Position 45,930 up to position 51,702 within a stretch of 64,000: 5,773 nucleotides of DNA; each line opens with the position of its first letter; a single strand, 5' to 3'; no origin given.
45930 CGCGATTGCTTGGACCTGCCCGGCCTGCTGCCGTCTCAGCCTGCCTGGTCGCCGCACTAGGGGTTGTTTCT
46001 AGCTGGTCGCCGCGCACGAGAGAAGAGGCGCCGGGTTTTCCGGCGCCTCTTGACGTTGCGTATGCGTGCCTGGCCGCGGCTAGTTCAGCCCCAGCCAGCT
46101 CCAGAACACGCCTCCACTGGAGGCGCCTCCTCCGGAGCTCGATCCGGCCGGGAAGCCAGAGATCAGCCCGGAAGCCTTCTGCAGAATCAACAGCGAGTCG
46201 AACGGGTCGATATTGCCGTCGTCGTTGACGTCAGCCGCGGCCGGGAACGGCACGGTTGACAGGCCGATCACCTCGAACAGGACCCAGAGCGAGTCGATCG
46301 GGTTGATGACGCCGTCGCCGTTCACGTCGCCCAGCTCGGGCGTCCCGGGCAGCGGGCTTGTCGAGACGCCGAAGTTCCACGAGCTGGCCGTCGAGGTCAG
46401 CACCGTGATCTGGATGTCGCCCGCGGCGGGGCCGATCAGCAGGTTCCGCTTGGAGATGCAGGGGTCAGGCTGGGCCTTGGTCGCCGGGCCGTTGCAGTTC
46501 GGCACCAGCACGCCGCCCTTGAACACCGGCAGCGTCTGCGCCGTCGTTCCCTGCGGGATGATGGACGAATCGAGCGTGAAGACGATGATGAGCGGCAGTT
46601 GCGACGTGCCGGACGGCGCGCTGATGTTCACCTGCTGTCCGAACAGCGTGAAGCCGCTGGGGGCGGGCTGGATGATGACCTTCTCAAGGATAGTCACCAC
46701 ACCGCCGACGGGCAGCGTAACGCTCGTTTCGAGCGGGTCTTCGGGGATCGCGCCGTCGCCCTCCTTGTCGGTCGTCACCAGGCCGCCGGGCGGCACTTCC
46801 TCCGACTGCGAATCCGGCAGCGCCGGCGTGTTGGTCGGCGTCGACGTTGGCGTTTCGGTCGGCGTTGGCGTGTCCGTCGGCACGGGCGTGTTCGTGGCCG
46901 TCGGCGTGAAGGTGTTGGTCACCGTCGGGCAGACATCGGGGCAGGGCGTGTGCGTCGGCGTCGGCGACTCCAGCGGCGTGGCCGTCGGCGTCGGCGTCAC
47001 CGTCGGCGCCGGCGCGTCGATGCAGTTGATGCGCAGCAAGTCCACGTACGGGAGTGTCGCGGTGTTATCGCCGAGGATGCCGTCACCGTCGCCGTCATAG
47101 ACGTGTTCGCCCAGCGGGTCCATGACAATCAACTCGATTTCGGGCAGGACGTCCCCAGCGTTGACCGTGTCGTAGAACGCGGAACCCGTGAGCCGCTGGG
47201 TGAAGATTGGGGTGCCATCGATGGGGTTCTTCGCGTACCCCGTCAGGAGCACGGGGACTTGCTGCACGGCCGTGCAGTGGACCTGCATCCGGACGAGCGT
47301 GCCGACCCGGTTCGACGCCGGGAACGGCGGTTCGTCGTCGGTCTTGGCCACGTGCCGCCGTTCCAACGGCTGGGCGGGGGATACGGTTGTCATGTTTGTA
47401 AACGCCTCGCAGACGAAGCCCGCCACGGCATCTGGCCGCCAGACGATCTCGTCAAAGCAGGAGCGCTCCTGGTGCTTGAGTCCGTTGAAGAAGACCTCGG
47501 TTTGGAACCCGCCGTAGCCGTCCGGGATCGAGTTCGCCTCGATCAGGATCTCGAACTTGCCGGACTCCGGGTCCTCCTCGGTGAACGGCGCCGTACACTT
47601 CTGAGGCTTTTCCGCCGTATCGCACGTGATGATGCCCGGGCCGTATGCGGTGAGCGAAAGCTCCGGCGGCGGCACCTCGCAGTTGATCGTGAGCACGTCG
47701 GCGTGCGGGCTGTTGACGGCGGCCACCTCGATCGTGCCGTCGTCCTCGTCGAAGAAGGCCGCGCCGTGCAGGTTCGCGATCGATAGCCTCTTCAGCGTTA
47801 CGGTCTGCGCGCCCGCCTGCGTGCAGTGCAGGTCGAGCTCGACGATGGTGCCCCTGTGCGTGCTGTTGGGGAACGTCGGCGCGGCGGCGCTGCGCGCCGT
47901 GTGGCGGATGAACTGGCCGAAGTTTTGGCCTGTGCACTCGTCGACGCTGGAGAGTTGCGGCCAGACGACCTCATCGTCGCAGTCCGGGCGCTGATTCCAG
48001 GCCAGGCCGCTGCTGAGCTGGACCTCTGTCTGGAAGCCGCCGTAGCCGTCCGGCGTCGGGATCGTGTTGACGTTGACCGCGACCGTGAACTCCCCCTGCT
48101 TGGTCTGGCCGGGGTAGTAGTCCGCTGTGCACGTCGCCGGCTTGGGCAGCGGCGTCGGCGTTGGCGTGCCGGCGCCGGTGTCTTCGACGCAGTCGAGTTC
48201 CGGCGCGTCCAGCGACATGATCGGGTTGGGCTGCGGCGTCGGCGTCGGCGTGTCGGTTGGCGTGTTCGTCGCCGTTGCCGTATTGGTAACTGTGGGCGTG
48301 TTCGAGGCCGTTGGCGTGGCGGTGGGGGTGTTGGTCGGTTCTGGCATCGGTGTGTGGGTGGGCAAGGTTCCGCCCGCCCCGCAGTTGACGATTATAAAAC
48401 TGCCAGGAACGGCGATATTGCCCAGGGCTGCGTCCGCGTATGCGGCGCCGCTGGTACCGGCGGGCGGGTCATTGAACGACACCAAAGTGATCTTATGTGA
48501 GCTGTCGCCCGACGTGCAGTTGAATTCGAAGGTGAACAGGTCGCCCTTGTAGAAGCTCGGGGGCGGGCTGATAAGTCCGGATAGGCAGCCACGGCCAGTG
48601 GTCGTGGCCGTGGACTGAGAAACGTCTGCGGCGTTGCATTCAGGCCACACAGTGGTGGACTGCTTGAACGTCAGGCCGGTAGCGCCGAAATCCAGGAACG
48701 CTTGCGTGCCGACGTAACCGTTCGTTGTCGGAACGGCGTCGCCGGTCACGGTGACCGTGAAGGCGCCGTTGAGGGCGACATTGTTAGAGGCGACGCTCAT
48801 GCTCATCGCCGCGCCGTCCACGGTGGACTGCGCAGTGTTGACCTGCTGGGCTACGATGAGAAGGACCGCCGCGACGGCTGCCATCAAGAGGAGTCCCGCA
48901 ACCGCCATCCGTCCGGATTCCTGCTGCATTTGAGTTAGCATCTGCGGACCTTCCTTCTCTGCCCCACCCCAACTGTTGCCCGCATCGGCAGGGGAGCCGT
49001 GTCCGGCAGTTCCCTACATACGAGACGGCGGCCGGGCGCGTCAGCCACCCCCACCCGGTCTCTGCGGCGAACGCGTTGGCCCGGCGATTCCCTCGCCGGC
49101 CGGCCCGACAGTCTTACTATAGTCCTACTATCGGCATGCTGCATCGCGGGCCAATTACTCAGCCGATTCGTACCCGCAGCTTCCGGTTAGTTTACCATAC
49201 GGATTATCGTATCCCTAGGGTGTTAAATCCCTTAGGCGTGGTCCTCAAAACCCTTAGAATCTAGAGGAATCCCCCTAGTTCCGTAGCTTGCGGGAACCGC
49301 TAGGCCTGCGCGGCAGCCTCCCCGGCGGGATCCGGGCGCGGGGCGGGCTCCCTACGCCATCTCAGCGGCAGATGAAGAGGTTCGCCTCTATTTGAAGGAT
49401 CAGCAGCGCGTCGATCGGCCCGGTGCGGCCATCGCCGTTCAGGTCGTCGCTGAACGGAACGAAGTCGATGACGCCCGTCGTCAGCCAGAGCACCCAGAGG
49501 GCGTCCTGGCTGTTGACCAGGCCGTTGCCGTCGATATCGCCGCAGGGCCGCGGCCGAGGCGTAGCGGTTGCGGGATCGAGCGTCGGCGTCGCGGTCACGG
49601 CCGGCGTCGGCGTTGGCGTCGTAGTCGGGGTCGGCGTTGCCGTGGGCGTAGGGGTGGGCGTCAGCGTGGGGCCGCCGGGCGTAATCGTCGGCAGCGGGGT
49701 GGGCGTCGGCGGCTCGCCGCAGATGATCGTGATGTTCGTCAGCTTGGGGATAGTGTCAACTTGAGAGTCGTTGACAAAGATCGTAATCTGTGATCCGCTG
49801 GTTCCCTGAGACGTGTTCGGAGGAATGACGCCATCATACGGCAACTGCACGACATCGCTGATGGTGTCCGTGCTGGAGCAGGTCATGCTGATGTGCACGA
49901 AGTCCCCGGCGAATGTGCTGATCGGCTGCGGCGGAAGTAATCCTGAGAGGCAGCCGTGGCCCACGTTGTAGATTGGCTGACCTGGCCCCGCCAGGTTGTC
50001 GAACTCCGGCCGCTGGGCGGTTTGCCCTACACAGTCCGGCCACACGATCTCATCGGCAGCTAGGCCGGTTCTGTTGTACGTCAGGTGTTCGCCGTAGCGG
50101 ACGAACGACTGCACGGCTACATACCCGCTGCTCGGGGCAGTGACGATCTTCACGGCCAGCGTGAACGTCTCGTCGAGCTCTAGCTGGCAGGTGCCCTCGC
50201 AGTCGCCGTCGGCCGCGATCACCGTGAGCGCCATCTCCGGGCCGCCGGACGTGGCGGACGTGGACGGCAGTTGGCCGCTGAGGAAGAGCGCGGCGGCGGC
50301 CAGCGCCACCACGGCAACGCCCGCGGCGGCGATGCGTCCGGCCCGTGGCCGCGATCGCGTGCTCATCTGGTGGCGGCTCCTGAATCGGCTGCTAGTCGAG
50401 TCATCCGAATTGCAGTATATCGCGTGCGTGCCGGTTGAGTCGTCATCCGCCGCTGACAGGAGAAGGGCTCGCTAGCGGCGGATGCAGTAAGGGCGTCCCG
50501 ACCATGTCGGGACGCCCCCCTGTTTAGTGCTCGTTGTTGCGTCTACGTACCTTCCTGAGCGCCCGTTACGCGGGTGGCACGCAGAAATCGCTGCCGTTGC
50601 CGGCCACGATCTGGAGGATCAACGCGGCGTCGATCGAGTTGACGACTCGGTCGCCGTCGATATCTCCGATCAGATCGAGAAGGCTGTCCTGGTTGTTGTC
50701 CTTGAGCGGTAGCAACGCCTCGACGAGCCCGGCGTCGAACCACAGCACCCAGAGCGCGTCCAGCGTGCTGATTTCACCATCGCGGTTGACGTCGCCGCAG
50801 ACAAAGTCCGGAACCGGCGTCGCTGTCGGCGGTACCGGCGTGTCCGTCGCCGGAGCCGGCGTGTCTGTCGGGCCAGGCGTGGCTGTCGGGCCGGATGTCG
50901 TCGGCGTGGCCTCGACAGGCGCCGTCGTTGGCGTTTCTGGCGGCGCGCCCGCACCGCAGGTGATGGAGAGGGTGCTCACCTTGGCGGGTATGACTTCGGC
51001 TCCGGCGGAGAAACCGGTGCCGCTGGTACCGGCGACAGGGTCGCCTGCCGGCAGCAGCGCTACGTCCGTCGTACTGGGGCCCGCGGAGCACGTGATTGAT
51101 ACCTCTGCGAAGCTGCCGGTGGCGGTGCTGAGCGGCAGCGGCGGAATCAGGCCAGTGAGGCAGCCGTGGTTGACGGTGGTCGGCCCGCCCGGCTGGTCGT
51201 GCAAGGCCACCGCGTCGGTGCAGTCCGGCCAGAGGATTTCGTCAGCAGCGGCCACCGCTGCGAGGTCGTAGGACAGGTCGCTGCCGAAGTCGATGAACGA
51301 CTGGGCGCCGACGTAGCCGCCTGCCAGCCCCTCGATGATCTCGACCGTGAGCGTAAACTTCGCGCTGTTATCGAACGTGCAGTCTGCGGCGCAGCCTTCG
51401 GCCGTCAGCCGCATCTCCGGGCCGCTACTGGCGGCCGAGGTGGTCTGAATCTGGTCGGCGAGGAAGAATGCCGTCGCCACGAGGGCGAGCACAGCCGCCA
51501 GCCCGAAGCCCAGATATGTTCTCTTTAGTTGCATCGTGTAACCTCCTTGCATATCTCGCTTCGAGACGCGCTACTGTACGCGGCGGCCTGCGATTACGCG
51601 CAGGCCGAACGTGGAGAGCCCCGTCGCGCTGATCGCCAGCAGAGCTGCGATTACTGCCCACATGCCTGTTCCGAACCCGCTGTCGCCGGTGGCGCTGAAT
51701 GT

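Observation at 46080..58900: Recurring ~160-aa N-terminal domain family shared by six dockerin/sortase-targeted proteins (A x3 copies, B, C, D, G, H) that I cannot assign to a known family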

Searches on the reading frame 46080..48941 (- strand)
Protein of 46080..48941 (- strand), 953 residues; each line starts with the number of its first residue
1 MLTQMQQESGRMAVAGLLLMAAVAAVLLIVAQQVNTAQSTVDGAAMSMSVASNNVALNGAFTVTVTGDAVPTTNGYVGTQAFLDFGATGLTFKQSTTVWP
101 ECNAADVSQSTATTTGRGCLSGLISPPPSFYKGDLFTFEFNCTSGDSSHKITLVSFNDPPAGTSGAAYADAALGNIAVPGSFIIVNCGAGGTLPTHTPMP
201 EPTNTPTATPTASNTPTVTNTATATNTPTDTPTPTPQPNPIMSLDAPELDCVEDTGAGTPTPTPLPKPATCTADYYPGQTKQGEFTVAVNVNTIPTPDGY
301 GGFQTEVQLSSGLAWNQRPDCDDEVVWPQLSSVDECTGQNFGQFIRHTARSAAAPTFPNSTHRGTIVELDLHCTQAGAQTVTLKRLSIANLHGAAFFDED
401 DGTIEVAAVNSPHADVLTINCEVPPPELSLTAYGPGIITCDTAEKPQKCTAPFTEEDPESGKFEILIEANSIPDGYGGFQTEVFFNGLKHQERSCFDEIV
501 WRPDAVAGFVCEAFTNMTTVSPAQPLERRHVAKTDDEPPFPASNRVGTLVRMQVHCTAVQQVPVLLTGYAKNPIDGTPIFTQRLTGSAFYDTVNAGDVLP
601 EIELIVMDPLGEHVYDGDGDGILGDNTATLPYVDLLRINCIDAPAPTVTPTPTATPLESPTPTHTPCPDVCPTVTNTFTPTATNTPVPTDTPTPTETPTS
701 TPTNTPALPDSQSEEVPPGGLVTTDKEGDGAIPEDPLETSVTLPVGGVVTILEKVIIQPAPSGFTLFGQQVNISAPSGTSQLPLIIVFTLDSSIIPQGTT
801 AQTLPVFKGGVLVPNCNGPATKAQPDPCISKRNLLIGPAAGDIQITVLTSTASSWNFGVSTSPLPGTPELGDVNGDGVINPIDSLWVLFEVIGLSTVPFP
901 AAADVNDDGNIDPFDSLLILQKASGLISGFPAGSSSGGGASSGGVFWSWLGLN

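Call 3: search_protein_families(library=pfam, proteins=[window:46080-48941:-], max_evalue=1)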
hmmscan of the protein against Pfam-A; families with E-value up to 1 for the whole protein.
window:46080-48941:- (953 aa): 1 family
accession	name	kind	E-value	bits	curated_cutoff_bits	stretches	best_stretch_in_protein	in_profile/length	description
PF00404.24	Dockerin_1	-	1.4e-08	35.2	22.9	1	870-919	1-52/57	Dockerin type I domain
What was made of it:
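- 46152..46334 (-): Gene A dockerin (aa 870-930), subtype 1. Pfam Dockerin_1 E 1.4e-8 (call 3).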

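Call 59: search_protein_families(library=ncbifam, proteins=[window:46080-48941:-], max_evalue=1)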
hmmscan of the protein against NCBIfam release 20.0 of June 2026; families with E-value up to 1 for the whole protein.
window:46080-48941:- (953 aa): 0 families

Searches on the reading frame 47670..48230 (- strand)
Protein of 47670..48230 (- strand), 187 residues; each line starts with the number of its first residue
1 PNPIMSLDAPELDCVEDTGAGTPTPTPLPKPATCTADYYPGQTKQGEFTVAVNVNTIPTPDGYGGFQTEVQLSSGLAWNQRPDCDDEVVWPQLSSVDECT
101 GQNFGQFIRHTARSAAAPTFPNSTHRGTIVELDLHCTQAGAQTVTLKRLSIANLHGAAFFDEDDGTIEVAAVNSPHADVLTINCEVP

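Call 63: search_protein_families(library=pfam, proteins=[window:47670-48230:-], max_evalue=10)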
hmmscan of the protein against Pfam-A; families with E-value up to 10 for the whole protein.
window:47670-48230:- (187 aa): 0 families

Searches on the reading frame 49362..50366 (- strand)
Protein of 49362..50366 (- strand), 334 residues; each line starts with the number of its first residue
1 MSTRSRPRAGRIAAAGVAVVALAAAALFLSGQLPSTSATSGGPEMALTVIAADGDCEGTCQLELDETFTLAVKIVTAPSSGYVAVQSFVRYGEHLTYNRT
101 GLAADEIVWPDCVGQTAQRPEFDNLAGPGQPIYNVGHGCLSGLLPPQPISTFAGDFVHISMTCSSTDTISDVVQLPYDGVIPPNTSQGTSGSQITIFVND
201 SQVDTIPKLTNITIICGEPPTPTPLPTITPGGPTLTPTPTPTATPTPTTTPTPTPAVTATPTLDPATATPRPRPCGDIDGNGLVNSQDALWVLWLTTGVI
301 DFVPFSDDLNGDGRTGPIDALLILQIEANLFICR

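Call 3: search_protein_families(library=pfam, proteins=[window:49362-50366:-], max_evalue=1)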
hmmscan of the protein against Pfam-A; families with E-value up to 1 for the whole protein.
window:49362-50366:- (334 aa): 1 family
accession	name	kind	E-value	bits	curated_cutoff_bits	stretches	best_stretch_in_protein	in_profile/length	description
PF00404.24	Dockerin_1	-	0.00078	20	22.9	0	276-291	2-17/57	Dockerin type I domain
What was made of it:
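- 49365..49544 (-): Gene B dockerin (aa 275-334). Pfam Dockerin_1 is below cut-off, E 7.8e-4 (call 3).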

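Call 58: predict_structure(alignment_id=A7)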
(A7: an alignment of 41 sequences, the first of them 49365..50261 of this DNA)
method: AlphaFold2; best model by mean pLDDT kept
length: 299 residues; sequences in the alignment: 41
mean_pLDDT: 84.2   pTM: 0.61
mean pLDDT of the five models: 84.2, 84.2, 84.0, 83.9, 82.8
residues with pLDDT >= 90: 187; 70-90: 35; 50-70: 64; < 50: 13
segments of 3 or more residues with pLDDT < 50: 1-4, 150-156
pLDDT, mean of each block of 10 residues (from residue 1): 66 92 95 98 96 93 95 97 80 73 95 97 98 94 57 54 90 94 79 59 62 63 59 77 96 97 92 92 97 89
secondary structure, 60 per line:
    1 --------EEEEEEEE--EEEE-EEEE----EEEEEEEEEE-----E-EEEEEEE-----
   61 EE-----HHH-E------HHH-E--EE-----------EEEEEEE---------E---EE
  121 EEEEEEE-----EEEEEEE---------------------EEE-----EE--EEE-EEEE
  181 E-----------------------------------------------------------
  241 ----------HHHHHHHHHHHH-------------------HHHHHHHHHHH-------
elements in order: E9-16 E19-22 E24-27 E32-41 E49-55 E99-105 E119-127 E133-139 E161-163 E173-175 E177-181 H251-262 H282-292
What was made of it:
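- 49365..49544 (-): Model pLDDT above 90 in this region (call 58).
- On Cohesin module (structural family; Pfam PF00963): Full-length B gave pTM 0.61, which is uninformative (call 58).
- The single-chain model of full-length B gives pTM 0.61, which is what two independent domains would give, so it says nothing about docking (call 58).
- Tried and rejected: Self-docking test with full-length B: pTM 0.61, inconclusive (call 58).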

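Call 59: search_protein_families(library=ncbifam, proteins=[window:49362-50366:-], max_evalue=1)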
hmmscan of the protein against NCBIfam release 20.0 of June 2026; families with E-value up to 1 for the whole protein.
window:49362-50366:- (334 aa): 1 family
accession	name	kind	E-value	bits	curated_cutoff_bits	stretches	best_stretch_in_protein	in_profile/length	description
NF041057.1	Rcas_1661_fam_Se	equivalog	0.43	10.1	190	1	216-272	12-67/247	Rcas_1661 family thioredoxin-like (seleno)lipoprotein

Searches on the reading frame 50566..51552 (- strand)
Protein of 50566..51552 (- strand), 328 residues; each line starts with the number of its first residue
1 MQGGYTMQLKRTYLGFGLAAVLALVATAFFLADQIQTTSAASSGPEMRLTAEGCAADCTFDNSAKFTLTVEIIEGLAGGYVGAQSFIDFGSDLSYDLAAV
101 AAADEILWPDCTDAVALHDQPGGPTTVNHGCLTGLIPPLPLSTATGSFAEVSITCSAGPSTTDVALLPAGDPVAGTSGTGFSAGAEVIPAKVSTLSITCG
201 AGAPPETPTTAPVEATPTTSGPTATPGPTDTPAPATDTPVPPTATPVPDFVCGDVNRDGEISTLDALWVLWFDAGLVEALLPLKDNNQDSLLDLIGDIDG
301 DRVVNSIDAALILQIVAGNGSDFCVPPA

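Call 3: search_protein_families(library=pfam, proteins=[window:50566-51552:-], max_evalue=1)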
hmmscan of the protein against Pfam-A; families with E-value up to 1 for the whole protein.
window:50566-51552:- (328 aa): 1 family
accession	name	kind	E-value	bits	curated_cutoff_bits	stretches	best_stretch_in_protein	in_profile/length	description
PF00404.24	Dockerin_1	-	1.9e-07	31.6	22.9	2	296-317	2-23/57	Dockerin type I domain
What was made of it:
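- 50596..50799 (-): Gene C dockerin (aa 252-319), with an insertion between the two repeats. Pfam Dockerin_1 E 1.9e-7, two stretches (call 3).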

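Call 59: search_protein_families(library=ncbifam, proteins=[window:50566-51552:-], max_evalue=1)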
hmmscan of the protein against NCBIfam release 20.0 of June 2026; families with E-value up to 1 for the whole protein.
window:50566-51552:- (328 aa): 0 families
